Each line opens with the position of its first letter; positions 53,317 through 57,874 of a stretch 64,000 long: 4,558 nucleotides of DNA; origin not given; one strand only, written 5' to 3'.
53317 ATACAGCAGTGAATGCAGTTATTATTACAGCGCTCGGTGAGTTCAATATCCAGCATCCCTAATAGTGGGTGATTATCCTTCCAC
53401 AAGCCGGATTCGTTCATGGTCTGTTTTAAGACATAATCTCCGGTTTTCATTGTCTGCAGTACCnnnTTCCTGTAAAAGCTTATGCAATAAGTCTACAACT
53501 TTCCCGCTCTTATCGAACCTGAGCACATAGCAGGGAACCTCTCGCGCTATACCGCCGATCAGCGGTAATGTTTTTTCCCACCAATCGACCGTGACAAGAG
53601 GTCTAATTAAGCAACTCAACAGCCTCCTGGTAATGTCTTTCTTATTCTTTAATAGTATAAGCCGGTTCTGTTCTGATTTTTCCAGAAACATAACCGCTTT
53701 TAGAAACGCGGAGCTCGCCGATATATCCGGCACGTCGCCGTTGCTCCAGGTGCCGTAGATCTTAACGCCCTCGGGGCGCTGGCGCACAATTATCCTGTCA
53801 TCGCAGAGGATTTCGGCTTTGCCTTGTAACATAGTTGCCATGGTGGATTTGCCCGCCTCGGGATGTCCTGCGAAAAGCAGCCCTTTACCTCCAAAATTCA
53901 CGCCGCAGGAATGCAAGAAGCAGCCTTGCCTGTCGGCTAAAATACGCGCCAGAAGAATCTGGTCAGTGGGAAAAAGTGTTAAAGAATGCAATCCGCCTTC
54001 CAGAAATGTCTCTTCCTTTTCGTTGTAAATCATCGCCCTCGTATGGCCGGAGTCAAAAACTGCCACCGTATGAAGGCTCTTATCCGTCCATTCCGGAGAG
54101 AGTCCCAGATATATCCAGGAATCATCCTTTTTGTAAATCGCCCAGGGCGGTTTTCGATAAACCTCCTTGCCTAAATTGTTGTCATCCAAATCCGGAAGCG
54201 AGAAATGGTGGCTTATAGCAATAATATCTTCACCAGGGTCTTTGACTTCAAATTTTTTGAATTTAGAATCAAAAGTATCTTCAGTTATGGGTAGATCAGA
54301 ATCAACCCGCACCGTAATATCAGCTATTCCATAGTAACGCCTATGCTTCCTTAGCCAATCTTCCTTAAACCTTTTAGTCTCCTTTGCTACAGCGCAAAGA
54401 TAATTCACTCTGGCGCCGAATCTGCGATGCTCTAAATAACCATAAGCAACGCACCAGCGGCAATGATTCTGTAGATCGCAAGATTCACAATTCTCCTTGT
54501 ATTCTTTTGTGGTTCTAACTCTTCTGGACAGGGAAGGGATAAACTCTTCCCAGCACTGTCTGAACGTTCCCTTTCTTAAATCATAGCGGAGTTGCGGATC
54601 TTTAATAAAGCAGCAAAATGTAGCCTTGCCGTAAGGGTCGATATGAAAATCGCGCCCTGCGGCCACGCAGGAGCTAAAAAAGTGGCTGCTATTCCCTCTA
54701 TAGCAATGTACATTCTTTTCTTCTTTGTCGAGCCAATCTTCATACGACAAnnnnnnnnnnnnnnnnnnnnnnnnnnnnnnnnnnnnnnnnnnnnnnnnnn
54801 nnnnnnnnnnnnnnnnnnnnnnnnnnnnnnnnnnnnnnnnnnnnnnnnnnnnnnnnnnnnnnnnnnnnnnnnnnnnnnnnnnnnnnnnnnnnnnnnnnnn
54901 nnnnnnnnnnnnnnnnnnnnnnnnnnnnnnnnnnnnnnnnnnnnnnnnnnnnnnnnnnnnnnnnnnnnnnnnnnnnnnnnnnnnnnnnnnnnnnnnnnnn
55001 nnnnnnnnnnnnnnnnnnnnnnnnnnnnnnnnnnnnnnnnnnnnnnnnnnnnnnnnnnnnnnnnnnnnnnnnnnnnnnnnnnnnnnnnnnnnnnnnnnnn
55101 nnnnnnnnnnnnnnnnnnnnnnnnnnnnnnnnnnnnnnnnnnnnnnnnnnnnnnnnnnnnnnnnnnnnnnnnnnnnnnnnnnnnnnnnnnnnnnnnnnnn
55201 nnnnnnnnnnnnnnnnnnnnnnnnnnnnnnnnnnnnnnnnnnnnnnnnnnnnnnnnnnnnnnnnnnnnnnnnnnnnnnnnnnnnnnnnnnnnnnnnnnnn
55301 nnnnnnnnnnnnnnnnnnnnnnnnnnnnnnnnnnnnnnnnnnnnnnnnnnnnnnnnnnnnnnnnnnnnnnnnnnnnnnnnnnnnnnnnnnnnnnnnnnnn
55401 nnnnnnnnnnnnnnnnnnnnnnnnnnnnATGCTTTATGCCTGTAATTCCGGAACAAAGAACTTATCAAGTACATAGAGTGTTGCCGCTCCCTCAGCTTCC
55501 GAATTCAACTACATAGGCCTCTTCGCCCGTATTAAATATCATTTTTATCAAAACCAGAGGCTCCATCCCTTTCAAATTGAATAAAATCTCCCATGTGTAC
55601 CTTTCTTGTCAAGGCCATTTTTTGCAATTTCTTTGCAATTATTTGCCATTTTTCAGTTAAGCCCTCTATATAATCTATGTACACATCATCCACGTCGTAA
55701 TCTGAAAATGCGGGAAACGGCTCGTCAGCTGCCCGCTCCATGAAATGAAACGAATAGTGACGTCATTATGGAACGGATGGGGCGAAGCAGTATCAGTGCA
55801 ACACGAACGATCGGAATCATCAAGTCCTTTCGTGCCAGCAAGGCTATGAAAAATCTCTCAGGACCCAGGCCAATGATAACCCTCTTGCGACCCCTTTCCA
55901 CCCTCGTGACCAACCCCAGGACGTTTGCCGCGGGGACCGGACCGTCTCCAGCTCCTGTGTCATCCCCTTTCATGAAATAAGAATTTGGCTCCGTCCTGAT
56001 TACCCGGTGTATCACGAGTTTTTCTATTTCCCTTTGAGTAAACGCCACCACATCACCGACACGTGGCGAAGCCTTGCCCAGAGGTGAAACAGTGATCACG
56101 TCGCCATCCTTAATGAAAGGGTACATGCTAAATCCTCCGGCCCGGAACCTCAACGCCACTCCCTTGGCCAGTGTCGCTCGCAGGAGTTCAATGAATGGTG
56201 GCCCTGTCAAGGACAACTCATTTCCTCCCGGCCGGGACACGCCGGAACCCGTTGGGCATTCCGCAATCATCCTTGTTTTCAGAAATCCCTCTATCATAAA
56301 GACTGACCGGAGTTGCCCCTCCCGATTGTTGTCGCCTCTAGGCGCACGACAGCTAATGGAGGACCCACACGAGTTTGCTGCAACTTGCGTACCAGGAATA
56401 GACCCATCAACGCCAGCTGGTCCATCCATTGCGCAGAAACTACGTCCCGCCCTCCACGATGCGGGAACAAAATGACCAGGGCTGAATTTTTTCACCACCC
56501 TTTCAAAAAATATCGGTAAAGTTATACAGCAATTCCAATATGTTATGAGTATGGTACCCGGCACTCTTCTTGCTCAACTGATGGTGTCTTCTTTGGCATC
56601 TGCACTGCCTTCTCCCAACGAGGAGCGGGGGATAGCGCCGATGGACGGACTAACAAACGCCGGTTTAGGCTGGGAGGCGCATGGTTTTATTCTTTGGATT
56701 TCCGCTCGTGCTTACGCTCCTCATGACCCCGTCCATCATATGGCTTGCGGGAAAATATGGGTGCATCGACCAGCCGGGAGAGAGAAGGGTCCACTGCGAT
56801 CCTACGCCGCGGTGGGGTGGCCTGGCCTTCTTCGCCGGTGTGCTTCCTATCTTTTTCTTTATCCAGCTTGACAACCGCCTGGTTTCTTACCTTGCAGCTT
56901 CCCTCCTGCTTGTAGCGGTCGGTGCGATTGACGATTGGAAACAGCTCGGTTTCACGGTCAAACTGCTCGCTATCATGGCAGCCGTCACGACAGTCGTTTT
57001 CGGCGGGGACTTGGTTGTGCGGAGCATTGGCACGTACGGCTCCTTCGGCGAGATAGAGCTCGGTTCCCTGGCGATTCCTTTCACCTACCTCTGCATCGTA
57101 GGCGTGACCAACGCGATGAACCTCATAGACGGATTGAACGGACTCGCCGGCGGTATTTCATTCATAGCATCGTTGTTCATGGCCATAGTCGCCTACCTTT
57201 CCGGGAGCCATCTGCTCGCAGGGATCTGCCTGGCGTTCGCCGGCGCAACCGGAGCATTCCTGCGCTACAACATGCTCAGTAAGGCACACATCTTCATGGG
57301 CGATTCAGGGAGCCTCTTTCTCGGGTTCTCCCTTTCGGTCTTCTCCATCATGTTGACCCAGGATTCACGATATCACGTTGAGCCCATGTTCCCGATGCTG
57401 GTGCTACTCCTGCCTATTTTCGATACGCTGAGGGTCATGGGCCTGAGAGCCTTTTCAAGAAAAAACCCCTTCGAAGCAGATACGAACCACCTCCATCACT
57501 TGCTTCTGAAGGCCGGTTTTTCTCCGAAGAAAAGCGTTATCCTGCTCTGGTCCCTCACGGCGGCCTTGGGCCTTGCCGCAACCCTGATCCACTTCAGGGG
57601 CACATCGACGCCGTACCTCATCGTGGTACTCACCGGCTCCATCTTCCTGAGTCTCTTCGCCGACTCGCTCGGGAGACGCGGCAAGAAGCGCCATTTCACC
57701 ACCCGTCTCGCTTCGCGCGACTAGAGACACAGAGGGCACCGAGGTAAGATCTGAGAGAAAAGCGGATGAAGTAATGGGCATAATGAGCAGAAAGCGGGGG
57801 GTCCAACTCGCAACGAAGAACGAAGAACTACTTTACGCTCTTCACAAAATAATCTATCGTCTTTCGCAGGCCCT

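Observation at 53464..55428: Radical SAM/SPASM enzyme covalently fused to an HPr-kinase-like P-loop domain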

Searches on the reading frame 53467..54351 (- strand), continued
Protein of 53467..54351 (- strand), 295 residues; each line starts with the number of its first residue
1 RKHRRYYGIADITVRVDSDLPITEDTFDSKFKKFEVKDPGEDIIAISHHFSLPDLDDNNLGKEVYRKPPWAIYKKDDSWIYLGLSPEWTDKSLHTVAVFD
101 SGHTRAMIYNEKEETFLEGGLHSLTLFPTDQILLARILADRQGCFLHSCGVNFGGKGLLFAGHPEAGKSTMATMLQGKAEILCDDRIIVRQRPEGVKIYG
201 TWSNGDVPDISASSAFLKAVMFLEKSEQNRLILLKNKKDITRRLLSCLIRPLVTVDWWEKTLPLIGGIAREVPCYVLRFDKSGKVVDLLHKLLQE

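Call 69: find_encoding_contigs(protein=P0121, flank=8000, max_places=2)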
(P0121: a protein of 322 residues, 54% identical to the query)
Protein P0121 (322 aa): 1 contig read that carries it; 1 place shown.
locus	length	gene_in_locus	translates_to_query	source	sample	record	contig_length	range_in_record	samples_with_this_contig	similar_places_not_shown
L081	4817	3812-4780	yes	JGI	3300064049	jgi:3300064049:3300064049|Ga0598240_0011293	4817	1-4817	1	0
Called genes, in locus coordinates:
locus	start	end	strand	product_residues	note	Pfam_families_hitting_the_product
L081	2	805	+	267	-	?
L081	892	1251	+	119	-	PF04014:MazE_antitoxin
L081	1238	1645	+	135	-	-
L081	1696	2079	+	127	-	PF01502:PRA-CH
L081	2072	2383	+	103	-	PF01503:PRA-PH, PF03819:MazG (weak)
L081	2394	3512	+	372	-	PF01435:Peptidase_M48 (faint)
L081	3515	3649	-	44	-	-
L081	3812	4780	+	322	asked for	PF27840:ScmC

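Call 70: find_encoding_contigs(protein=P0125, flank=8000, max_places=2)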
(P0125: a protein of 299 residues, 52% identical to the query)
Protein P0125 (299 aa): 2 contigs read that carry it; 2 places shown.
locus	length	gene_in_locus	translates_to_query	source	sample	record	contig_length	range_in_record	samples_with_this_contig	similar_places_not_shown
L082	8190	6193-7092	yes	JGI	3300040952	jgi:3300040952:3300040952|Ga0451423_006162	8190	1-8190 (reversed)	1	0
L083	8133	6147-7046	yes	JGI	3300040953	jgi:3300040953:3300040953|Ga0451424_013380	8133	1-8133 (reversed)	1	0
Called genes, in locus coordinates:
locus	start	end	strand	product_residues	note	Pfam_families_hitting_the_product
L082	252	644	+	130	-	PF04892:VanZ-LLP1 (weak)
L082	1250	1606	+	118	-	PF07238:PilZ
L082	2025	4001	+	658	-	PF02397:Bac_transf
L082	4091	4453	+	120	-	-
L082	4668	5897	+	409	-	PF14907:NTP_transf_5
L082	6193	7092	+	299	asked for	PF27840:ScmC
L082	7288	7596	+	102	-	PF05402:PqqD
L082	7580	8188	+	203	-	?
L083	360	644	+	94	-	PF04892:VanZ-LLP1 (weak)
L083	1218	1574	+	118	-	PF07238:PilZ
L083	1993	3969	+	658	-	PF02397:Bac_transf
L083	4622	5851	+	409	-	PF14907:NTP_transf_5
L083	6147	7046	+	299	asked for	PF27840:ScmC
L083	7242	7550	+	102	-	PF05402:PqqD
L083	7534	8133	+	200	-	?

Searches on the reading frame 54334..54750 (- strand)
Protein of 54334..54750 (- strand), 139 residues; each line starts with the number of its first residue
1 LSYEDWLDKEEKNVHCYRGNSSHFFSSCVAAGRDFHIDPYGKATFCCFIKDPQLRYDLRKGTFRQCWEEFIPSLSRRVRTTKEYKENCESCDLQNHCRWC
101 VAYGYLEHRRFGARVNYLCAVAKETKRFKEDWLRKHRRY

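Call 64: search_protein_families(library=pfam, max_evalue=10, proteins=[window:54334-54750:-])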
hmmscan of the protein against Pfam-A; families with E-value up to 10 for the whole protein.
window:54334-54750:- (139 aa): 1 family
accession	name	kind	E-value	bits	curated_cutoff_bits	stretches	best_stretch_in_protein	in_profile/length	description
PF13186.11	SPASM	-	0.011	16.5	21.5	1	28-92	1-67/67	Iron-sulfur cluster-binding domain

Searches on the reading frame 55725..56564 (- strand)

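Call 3: search_protein_families(library=pfam, proteins=[window:55725-56564:-], max_evalue=0.01)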
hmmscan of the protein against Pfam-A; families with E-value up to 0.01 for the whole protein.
window:55725-56564:- (279 aa): 1 family
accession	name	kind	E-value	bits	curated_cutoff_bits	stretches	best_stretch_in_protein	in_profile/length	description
PF00717.28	Peptidase_S24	-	6.8e-06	26.2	23.3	1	140-212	38-105/116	Peptidase S24-like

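Call 4: search_protein_families(library=ncbifam, proteins=[window:55725-56564:-], max_evalue=0.01)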
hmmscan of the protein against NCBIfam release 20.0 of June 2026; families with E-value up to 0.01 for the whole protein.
window:55725-56564:- (279 aa): 4 families
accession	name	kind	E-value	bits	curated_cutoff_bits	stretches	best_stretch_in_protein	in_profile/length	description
TIGR02228.1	sigpep_I_arch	equivalog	5.7e-14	52.3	51.85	1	144-221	38-120/158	signal peptidase I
NF046067.1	SigPepSipWBacil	equivalog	1.1e-05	25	190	1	146-218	47-124/189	signal peptidase I SipW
TIGR02754.1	sod_Ni_protease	equivalog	1.9e-05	25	63.25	1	142-215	3-84/90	nickel-type superoxide dismutase maturation protease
TIGR02227.1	sigpep_I_bact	equivalog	5.3e-05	23.1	47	1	140-191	23-77/162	signal peptidase I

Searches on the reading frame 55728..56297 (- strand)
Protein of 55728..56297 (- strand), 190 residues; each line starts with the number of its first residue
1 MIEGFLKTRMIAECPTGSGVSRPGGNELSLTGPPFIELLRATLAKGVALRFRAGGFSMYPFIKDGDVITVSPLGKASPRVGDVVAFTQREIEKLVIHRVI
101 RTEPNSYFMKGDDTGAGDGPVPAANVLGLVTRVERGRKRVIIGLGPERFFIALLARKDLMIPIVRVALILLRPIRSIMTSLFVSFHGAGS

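Call 76: search_solved_structures(query=window:55728-56297:-, max_evalue=1, show_alignments=1)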
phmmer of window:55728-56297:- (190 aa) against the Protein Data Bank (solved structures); distinct sequences matched with E-value up to 1: 8.
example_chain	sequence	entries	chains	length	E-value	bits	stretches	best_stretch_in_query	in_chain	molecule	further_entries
5gj9_A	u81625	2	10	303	0.033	17.5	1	32-105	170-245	1-aminocyclopropane-1-carboxylate oxidase 2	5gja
9b42_M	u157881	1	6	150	0.22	14.8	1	47-139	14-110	gp33 Tail tube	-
9sh4_A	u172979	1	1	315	0.72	13.1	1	33-105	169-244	aminocyclopropanecarboxylate oxidase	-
1w9y_A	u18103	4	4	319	0.94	12.8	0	31-105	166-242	1-AMINOCYCLOPROPANE-1-CARBOXYLATE OXIDASE 1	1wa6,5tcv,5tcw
9rwo_A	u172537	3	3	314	0.96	12.7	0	33-105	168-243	aminocyclopropanecarboxylate oxidase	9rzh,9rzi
9sbe_A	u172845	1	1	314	0.96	12.7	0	33-105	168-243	aminocyclopropanecarboxylate oxidase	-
9rsy_A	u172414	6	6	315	0.97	12.7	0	33-105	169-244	aminocyclopropanecarboxylate oxidase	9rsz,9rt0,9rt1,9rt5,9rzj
9sh3_A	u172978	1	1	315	0.97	12.7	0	33-105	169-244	aminocyclopropanecarboxylate oxidase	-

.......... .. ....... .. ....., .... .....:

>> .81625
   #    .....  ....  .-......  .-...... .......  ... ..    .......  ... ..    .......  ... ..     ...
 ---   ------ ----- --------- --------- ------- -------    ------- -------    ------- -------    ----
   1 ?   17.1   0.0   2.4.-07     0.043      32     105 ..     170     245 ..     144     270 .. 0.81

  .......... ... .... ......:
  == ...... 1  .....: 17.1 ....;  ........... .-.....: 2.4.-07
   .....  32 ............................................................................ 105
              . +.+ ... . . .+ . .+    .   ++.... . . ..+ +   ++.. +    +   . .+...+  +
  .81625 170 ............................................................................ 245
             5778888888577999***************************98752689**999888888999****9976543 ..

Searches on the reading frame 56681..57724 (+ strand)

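Call 77: search_protein_families(library=pfam, max_evalue=0.1, proteins=[window:56681-57724:+])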
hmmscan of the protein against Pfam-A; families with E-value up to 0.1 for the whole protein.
window:56681-57724:+ (347 aa): 1 family
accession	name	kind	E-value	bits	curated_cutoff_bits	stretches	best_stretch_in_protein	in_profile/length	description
PF00953.26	Glycos_transf_4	-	4.3e-38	131.3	27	1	68-225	2-159/160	Glycosyl transferase family 4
